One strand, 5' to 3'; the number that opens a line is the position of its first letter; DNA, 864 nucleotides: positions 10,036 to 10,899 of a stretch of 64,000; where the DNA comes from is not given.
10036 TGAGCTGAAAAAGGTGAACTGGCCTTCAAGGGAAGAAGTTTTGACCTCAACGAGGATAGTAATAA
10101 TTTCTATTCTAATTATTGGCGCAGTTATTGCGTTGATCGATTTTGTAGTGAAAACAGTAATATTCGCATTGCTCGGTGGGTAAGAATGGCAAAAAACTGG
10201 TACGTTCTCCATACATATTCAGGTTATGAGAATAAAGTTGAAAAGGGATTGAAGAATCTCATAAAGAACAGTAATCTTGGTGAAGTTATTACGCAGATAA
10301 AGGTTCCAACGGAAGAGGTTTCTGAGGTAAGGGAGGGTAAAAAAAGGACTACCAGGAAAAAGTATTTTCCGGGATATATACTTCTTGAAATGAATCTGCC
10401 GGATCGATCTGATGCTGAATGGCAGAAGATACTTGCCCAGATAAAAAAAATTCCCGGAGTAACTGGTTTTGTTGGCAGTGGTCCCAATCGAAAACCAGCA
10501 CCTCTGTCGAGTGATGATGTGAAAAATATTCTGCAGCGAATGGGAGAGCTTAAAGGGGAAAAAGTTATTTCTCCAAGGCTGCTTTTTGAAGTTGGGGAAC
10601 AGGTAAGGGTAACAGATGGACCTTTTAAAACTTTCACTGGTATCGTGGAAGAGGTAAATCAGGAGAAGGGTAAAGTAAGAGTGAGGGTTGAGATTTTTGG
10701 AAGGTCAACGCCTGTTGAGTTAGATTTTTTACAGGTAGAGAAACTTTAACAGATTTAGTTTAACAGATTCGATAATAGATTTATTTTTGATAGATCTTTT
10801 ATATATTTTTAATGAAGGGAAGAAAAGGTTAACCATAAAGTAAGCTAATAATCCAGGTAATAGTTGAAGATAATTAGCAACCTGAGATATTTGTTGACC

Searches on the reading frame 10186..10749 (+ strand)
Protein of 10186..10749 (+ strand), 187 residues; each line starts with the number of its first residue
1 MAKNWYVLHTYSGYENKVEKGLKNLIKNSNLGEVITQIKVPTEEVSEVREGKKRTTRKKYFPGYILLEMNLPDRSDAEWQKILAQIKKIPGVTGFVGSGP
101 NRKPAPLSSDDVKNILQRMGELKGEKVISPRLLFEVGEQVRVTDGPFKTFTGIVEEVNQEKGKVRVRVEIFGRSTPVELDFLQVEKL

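Call 82: search_protein_families(library=pfam, proteins=[window:10186-10749:+], max_evalue=0.01)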
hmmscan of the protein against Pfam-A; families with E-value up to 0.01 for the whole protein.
window:10186-10749:+ (187 aa): 4 families
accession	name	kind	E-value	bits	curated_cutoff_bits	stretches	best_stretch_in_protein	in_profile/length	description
PF02357.24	NusG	-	1.2e-25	90.2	22.2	1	3-115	1-92/93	Transcription termination factor nusG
PF00467.35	KOW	-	1.7e-08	34.4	22.3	1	136-168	1-31/32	KOW motif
PF23290.1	KOW5_SPT5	-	3.9e-05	23.5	27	1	136-166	2-28/46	Transcription elongation factor SPT5, fifth KOW domain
PF23284.2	KOW2_Spt5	-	0.0018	18.5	28.9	1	137-186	2-49/50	Transcription elongation factor SPT5, second KOW domain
